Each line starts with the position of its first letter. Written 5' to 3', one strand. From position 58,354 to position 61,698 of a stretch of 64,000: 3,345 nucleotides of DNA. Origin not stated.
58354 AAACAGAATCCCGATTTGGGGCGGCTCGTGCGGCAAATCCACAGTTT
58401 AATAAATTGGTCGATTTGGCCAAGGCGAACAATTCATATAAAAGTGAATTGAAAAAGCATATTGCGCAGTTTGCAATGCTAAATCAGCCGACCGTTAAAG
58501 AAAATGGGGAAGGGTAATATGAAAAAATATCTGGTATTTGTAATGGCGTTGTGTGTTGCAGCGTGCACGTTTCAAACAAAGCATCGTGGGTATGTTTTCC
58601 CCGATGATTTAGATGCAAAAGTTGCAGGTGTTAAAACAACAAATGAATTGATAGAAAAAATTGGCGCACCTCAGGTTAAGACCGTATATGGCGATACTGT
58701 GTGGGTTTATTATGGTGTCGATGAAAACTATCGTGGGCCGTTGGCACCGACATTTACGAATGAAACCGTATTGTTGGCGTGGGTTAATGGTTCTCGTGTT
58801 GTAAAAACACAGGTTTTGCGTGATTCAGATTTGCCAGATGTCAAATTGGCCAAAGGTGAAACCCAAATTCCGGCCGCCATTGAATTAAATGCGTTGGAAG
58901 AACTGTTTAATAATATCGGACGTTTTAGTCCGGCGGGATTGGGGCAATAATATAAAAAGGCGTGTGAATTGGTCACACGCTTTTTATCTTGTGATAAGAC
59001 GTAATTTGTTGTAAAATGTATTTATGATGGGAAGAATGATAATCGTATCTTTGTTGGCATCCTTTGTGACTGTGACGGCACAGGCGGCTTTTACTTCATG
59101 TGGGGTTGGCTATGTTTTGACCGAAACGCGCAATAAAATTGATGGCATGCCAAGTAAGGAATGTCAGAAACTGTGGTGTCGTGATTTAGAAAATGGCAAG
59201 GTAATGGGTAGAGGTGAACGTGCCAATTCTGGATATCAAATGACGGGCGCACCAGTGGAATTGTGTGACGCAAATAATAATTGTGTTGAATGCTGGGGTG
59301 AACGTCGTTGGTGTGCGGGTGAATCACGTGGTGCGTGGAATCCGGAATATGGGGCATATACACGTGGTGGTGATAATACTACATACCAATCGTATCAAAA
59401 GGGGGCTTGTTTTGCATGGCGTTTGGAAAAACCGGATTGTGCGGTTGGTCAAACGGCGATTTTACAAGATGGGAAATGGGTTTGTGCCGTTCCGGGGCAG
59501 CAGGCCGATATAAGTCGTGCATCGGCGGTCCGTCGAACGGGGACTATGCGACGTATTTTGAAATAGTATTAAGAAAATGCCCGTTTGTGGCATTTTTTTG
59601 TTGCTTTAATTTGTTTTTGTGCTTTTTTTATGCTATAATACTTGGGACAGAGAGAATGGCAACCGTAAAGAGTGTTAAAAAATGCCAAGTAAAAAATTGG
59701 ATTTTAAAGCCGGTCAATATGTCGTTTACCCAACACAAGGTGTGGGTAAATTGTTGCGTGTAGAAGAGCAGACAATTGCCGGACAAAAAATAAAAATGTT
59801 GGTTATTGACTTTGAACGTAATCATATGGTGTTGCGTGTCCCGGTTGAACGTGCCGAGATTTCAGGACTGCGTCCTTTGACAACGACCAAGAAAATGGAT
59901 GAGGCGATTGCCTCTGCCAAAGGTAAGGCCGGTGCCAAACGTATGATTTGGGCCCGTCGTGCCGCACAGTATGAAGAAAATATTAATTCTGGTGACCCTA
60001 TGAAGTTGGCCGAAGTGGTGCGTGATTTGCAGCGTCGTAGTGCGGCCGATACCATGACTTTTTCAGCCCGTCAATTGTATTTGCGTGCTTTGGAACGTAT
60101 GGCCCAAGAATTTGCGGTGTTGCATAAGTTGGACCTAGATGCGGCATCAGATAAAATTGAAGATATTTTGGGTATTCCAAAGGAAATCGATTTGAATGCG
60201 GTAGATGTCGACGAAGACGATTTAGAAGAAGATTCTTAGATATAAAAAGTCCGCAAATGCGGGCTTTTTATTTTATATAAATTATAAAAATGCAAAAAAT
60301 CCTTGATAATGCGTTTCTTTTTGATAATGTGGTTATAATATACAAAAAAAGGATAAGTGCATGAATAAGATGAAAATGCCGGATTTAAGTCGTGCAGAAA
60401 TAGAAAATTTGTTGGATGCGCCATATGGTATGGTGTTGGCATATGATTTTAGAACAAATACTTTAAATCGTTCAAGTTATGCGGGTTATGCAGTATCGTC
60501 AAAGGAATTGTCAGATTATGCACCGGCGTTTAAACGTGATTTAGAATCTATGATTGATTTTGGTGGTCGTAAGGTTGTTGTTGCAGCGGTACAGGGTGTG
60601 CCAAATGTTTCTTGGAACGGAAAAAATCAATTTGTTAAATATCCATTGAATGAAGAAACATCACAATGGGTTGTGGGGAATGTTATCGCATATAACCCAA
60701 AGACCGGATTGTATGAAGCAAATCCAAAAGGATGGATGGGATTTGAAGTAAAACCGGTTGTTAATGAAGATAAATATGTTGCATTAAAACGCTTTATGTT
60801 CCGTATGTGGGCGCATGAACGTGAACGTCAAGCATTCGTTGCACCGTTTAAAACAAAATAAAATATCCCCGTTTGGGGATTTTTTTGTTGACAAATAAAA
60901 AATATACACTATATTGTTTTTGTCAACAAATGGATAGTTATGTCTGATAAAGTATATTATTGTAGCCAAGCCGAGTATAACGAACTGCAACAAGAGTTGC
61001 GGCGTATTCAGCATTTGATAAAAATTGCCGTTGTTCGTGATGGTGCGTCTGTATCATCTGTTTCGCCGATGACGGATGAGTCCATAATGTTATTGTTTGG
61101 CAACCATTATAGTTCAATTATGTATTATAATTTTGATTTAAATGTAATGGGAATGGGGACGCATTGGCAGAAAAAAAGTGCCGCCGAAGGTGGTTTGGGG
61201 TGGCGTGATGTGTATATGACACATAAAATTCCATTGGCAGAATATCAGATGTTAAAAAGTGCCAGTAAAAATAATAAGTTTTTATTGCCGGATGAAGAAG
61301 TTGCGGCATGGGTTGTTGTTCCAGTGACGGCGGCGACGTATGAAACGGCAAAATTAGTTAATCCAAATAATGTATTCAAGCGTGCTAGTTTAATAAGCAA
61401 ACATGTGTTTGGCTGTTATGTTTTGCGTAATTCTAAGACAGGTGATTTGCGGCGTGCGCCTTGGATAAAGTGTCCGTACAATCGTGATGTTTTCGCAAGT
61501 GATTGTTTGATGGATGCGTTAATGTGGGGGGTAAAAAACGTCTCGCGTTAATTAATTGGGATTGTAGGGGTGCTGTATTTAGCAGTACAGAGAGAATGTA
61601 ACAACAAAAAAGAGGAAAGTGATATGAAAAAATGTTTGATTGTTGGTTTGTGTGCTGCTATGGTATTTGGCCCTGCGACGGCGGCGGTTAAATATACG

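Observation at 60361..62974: Tandem array of four diverged paralogues of an uncharacterised cytoplasmic family, interleaved with a small secreted Cys protein, immediately upstream of rpoA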

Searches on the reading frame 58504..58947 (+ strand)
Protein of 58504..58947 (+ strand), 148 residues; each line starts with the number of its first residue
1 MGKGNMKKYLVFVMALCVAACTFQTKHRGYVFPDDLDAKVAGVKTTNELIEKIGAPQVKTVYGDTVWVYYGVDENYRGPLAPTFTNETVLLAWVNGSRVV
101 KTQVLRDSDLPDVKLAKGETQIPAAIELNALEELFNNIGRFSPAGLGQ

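Call 7: search_protein_families(library=pfam, proteins=[window:58504-58947:+], max_evalue=1)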
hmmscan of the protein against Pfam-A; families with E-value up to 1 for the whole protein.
window:58504-58947:+ (148 aa): 1 family
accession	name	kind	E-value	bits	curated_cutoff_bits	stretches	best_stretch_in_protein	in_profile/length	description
PF13631.11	Cytochrom_B_N_2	-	0.21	12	27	1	9-55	25-70/169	Cytochrome b(N-terminal)/b6/petB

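Call 8: search_protein_families(library=ncbifam, proteins=[window:58504-58947:+], max_evalue=1)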
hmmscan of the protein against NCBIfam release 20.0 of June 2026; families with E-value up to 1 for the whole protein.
window:58504-58947:+ (148 aa): 0 families

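Call 37: search_protein_families(library=phrogs, proteins=[window:58519-58947:+], max_evalue=1)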
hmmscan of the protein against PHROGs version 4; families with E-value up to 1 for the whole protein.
window:58519-58947:+ (143 aa): 1 family
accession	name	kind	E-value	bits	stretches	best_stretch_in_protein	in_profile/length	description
phrog_3135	-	unknown function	6.5e-05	24.2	1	1-71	1-77/114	-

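Call 38: search_protein_families(library=padloc, proteins=[window:58519-58947:+], max_evalue=1)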
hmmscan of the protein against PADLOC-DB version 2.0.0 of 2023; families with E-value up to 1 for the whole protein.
window:58519-58947:+ (143 aa): 0 families

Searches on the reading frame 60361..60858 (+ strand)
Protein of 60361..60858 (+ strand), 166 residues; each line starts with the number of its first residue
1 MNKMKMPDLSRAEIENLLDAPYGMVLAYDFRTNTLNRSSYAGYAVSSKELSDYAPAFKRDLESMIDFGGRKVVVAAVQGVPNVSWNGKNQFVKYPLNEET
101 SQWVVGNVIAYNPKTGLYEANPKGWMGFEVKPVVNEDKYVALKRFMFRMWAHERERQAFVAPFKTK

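Call 7: search_protein_families(library=pfam, proteins=[window:60361-60858:+], max_evalue=1)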
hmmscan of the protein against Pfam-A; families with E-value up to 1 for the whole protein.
window:60361-60858:+ (166 aa): 0 families

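Call 8: search_protein_families(library=ncbifam, proteins=[window:60361-60858:+], max_evalue=1)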
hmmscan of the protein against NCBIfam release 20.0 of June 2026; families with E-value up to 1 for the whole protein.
window:60361-60858:+ (166 aa): 0 families

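Call 11: find_homologous_proteins(query=A1, max_evalue=0.001)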
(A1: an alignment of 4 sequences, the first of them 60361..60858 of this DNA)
Query A1 (4 sequences) (166 aa, profile of the alignment): 19 proteins with E <= 0.001 among 1343 candidates.
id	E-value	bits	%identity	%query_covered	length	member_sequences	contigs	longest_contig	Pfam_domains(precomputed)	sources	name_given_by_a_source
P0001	1.4e-69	251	100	100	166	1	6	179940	-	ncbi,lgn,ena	-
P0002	7.0e-67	243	21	85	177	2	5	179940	-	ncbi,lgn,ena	-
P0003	2.9e-63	231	90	100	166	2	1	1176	-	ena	-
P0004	2.0e-53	199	33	26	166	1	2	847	-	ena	-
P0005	2.2e-53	199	35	22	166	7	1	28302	-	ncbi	-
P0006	7.0e-53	197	79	100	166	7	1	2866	-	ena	-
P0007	4.4e-47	178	68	100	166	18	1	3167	-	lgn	-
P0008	1.1e-39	154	40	12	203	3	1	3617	-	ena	-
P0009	4.9e-36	142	-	-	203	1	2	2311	-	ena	-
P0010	4.8e-34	136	59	100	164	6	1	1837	-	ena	-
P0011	5.1e-34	136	57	100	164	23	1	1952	-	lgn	-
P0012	1.8e-33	134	58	97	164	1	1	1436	-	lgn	-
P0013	1.2e-32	131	54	100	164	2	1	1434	-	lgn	-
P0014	4.1e-32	130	54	98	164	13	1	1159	-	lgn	-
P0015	4.6e-32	129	55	100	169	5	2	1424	-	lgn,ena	-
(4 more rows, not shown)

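Call 12: find_encoding_contigs(protein=P0001, flank=10000, max_places=6)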
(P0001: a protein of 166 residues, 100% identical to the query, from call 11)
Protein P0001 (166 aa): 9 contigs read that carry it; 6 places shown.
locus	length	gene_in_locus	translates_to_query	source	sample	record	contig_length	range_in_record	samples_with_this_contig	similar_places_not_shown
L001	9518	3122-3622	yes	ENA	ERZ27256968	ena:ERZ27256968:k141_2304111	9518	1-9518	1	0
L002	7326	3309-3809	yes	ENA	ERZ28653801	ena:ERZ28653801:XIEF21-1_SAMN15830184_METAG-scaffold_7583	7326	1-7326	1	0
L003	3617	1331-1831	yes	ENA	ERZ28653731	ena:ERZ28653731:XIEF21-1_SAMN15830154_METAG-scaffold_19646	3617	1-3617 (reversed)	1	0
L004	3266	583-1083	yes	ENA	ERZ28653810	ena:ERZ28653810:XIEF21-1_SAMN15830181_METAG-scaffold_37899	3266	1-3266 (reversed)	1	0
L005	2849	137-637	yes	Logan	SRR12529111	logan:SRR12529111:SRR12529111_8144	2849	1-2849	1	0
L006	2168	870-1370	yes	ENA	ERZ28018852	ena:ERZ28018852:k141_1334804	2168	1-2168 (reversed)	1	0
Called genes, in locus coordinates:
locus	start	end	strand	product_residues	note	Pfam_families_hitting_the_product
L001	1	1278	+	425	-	?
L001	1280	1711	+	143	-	-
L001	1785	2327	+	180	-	-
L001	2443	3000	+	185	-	PF02559:CarD_TRCF_RID, PF21095:CarD_C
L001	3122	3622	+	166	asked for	-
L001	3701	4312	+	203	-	-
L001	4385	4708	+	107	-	-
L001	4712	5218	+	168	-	-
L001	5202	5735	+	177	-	-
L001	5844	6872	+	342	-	PF01193:RNA_pol_L, PF01000:RNA_pol_A_bac, PF03118:RNA_pol_A_CTD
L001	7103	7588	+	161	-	PF01196:Ribosomal_L17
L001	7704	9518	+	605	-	?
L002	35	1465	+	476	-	PF12838:Fer4_7 (weak), PF13187:Fer4_9 (faint), PF13484:Fer4_16 (faint), PF00037:Fer4 (weak), PF02775:TPP_enzyme_C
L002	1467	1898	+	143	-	-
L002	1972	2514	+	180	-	-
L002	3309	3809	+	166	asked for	-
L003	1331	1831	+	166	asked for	-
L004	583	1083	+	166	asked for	-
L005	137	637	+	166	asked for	-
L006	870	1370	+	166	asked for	-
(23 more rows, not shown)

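Call 13: find_encoding_contigs(protein=P0005, flank=10000, max_places=6)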
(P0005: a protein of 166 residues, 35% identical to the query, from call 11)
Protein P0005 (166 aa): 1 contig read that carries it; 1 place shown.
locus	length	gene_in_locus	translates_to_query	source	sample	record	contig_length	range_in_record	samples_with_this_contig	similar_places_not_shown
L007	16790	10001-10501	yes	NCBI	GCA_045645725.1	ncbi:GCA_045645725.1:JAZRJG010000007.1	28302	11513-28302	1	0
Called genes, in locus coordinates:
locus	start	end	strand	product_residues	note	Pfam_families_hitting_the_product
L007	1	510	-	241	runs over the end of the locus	PF02661:Fic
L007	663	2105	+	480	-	PF22694:CtpB_N-like, PF00595:PDZ, PF13180:PDZ_2, PF17820:PDZ_6, PF03572:Peptidase_S41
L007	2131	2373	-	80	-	-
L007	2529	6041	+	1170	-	PF01855:POR_N, PF17147:PFOR_II, PF01558:POR, PF10371:EKR, PF12837:Fer4_6 (weak), PF12838:Fer4_7, PF13183:Fer4_8 (weak), PF02775:TPP_enzyme_C, +6 more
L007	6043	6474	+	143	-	-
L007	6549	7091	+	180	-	-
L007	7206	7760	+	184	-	PF02559:CarD_TRCF_RID, PF21095:CarD_C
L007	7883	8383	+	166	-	-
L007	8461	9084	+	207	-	-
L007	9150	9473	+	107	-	-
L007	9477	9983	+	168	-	-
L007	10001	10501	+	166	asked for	-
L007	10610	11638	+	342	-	PF01193:RNA_pol_L, PF01000:RNA_pol_A_bac, PF03118:RNA_pol_A_CTD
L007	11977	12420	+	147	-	PF01196:Ribosomal_L17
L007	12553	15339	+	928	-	-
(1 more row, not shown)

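Call 22: find_related_loci(query=A4, collection=genome_contigs, flank=10000)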
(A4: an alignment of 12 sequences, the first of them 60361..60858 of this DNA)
Query A4 (166 aa) in genome_contigs; peptide patterns used: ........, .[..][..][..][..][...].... (x = any residue, [..] = any of these).
110 stretches matched a pattern; 7 encode a relative of the query (tblastn E <= 1e-3); 7 distinct loci.
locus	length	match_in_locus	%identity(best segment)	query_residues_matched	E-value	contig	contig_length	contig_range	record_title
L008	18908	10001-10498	84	1-166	1e-95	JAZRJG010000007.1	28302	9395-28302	MAG: Candidatus Enterousia sp. isolate T1900045468_YK20190159.MAGScoT_cleanbin_000030 SGB_7220_k141_1826540, whole genom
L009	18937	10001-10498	67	1-166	3e-80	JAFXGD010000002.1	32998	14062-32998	MAG: Alphaproteobacteria bacterium isolate RGIG6385 Sheep_Rectum-5__c6411, whole genome shotgun sequence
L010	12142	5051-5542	57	1-166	3e-60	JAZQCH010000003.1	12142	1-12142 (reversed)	MAG: Candidatus Enterousia sp. isolate T1900044638_TS20190104.MAGScoT_cleanbin_000052 SGB_1211_k141_2455563, whole genom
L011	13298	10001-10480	53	5-166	7e-55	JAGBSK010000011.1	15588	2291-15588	MAG: Alphaproteobacteria bacterium isolate RGIG9404 Yak_Cecum-1__c164417, whole genome shotgun sequence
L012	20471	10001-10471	53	8-166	8e-53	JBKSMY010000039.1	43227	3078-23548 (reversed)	MAG: Alphaproteobacteria bacterium isolate KS320-82 k141_263581, whole genome shotgun sequence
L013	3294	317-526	56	97-166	4e-24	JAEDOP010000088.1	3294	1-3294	MAG: Alphaproteobacteria bacterium isolate MAG321 NODE_27249_length_3294_cov_3.461871, whole genome shotgun sequence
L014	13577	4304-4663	33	9-125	1e-13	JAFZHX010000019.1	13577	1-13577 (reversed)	MAG: Alphaproteobacteria bacterium isolate RGIG7782 Water_buffalos_Rectum.Co__c1151763, whole genome shotgun sequence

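Call 29: search_protein_families(library=pfam, proteins=[L010:2458-2925:+, L010:2963-4681:+, L010:5641-6039:+, L010:6064-6843:+, L011:7334-7801:+, L011:7911-9638:+, L011:10584-10985:+, L011:11128-11736:+, L012:10587-10982:+, L012:11070-11678:+], max_evalue=0.01)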
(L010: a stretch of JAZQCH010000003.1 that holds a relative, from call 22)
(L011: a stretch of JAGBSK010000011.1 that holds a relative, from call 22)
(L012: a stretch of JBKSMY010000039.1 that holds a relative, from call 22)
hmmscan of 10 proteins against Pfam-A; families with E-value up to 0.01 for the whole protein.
L010:2458-2925:+ (156 aa): 1 family
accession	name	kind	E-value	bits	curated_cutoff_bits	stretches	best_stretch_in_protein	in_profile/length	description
PF01668.23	SmpB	-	1e-49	168.6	27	1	12-154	2-142/143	SmpB protein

L010:2963-4681:+ (573 aa): 1 family
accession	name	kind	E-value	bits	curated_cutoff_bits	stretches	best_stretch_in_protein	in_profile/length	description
PF00691.25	OmpA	-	9e-20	71.3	27.2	1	440-535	1-98/98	OmpA family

L010:5641-6039:+ (133 aa): 10 families
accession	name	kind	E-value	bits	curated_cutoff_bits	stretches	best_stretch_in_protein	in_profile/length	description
PF12802.13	MarR_2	-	4e-12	46.5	27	1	27-82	6-61/61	MarR family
PF01047.28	MarR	-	3.6e-09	36.8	24.6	1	27-83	4-59/59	MarR family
PF01022.26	HTH_5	-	7.5e-07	29.4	22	1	31-71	7-45/47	Bacterial regulatory protein, arsR family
PF13463.12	HTH_27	-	2.1e-06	28.3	22.2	1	47-91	24-68/68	Winged helix DNA-binding domain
PF09339.16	HTH_IclR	-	0.00027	21.1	22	1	37-75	14-52/52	IclR helix-turn-helix domain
PF22381.2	Staph_reg_Sar_Rot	-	0.00052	20.5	27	1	27-98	15-85/85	Transcriptional regulator SarA/Rot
PF13412.12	HTH_24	-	0.0018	18.2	21.9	1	47-71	23-47/48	Winged helix-turn-helix DNA-binding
PF01978.25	TrmB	-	0.0019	18.4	25.6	1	46-81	27-59/68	Sugar-specific transcriptional regulator TrmB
PF01638.23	HxlR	-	0.0027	18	20.8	1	47-99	24-77/91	HxlR-like helix-turn-helix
PF03428.19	RP-C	-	0.0073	16.6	24.4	0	47-81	77-111/175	Replication protein C N-terminal domain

L010:6064-6843:+ (260 aa): 5 families
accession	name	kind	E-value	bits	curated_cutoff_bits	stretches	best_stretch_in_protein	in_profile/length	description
PF16576.10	HlyD_D23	-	7.9e-17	61.7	30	1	52-251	16-213/214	Barrel-sandwich domain of CusB or HlyD membrane-fusion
PF13437.12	HlyD_3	-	1.4e-13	52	22.2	1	138-247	2-104/106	HlyD family secretion protein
PF00364.28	Biotin_lipoyl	-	0.00076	19.7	22.1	0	63-89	13-39/73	Biotin-requiring enzyme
PF13533.13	Biotin_lipoyl_2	-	0.00099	19.3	29.8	1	57-86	2-31/32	Biotin-lipoyl like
PF02749.22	QRPTase_N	-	0.0016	19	27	0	39-94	18-68/82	Quinolinate phosphoribosyl transferase, N-terminal domain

L011:7334-7801:+ (156 aa): 1 family
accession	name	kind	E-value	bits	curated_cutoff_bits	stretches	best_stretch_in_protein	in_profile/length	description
PF01668.23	SmpB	-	8.8e-50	168.8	27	1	12-154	2-142/143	SmpB protein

L011:7911-9638:+ (576 aa): 1 family
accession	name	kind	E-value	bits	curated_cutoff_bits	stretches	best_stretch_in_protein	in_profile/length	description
PF00691.25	OmpA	-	3.9e-19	69.2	27.2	1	443-538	1-98/98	OmpA family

L011:10584-10985:+ (134 aa): 7 families
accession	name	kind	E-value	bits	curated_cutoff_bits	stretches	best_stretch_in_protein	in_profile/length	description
PF12802.13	MarR_2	-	3.6e-11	43.5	27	1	26-82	5-61/61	MarR family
PF01047.28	MarR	-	2.3e-08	34.3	24.6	1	40-83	16-59/59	MarR family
PF13463.12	HTH_27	-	5.3e-06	27.1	22.2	1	40-91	17-68/68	Winged helix DNA-binding domain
PF22381.2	Staph_reg_Sar_Rot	-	0.00016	22.1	27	1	24-98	12-85/85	Transcriptional regulator SarA/Rot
PF01022.26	HTH_5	-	0.00065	20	22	1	32-71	8-45/47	Bacterial regulatory protein, arsR family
PF08279.18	HTH_11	-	0.0074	16.6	25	0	47-72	21-46/55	HTH domain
PF13412.12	HTH_24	-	0.009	16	21.9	0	46-71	22-47/48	Winged helix-turn-helix DNA-binding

L011:11128-11736:+ (203 aa): 1 family
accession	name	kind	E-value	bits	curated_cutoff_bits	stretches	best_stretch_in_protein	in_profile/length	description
PF03729.18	DUF308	-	1.8e-13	51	25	3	35-104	2-72/73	Short repeat of unknown function (DUF308)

L012:10587-10982:+ (132 aa): 8 families
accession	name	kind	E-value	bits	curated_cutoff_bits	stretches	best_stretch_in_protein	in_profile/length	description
PF12802.13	MarR_2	-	2.1e-11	44.2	27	1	25-80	6-61/61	MarR family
PF01047.28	MarR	-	1.3e-09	38.3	24.6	1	26-81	5-59/59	MarR family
PF13463.12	HTH_27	-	3.6e-06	27.6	22.2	1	37-89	16-68/68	Winged helix DNA-binding domain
PF22381.2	Staph_reg_Sar_Rot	-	5.1e-06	26.9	27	1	15-96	5-85/85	Transcriptional regulator SarA/Rot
PF01022.26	HTH_5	-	0.00078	19.7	22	1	29-69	7-45/47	Bacterial regulatory protein, arsR family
PF12840.13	HTH_20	-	0.0048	17.3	27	1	37-71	16-50/51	Helix-turn-helix domain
PF08279.18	HTH_11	-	0.0053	17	25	0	43-70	19-46/55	HTH domain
PF13412.12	HTH_24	-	0.0053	16.8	21.9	1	43-69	21-47/48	Winged helix-turn-helix DNA-binding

L012:11070-11678:+ (203 aa): 1 family
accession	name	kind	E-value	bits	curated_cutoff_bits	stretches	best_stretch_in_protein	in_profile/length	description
PF03729.18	DUF308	-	3.7e-12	46.7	25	3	34-104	1-72/73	Short repeat of unknown function (DUF308)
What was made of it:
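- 60361..60861 (+): P1, 166 aa, a member of the P1-type subfamily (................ motif). It is monocistronic. The same subfamily lies between the ompA-like gene and marR in L010-L012 (calls 22, 29).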

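Call 30: search_protein_families(library=pfam, proteins=[L014:839-1396:+, L014:1802-2287:+, L014:2406-2864:+, L014:2938-4185:+, L014:4193-4768:+, L014:4785-5300:+, L014:5375-6010:+, L014:6598-7359:+, L014:7900-8958:+, L014:8983-10233:+], max_evalue=0.01)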
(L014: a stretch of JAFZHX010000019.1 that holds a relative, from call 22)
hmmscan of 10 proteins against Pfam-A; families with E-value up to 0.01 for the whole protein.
L014:839-1396:+ (186 aa): 0 families

L014:1802-2287:+ (162 aa): 0 families

L014:2406-2864:+ (153 aa): 0 families

L014:2938-4185:+ (416 aa): 2 families
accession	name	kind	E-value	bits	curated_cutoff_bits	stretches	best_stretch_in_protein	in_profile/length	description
PF01136.24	Peptidase_U32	-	4.5e-82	275.3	22.4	1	86-306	11-229/233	Peptidase family U32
PF16325.11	Peptidase_U32_C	-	1.6e-06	28.6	28.2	1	323-382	2-61/83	Peptidase family U32 C-terminal domain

L014:4193-4768:+ (192 aa): 0 families

L014:4785-5300:+ (172 aa): 0 families

L014:5375-6010:+ (212 aa): 0 families

L014:6598-7359:+ (254 aa): 0 families

L014:7900-8958:+ (353 aa): 0 families

L014:8983-10233:+ (417 aa): 0 families

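Call 37: search_protein_families(library=phrogs, proteins=[window:60361-60858:+], max_evalue=1)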
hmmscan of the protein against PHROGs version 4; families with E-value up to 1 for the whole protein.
window:60361-60858:+ (166 aa): 1 family
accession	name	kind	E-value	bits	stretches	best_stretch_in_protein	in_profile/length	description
phrog_872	-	unknown function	0.1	13.6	1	33-102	59-126/172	-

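Call 38: search_protein_families(library=padloc, proteins=[window:60361-60858:+], max_evalue=1)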
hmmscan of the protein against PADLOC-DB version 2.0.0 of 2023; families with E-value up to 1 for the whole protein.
window:60361-60858:+ (166 aa): 0 families

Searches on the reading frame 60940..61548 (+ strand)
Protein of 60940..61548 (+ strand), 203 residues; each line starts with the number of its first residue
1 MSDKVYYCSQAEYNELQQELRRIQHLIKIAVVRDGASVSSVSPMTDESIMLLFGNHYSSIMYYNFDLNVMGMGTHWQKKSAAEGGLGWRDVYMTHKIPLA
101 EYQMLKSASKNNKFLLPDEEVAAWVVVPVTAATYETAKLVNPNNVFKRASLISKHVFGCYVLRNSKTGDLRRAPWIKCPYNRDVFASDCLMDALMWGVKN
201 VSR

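Call 7: search_protein_families(library=pfam, proteins=[window:60940-61548:+], max_evalue=1)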
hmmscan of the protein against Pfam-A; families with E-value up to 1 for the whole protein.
window:60940-61548:+ (203 aa): 0 families

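Call 8: search_protein_families(library=ncbifam, proteins=[window:60940-61548:+], max_evalue=1)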
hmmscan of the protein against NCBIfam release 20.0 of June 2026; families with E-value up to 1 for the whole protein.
window:60940-61548:+ (203 aa): 0 families

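Call 37: search_protein_families(library=phrogs, proteins=[window:60940-61548:+], max_evalue=1)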
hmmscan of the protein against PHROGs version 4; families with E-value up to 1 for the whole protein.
window:60940-61548:+ (203 aa): 1 family
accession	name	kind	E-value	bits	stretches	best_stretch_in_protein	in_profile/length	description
phrog_18581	-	unknown function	0.16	12.9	1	172-185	24-37/47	-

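Call 38: search_protein_families(library=padloc, proteins=[window:60940-61548:+], max_evalue=1)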
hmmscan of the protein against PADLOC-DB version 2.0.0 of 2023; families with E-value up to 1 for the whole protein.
window:60940-61548:+ (203 aa): 0 families
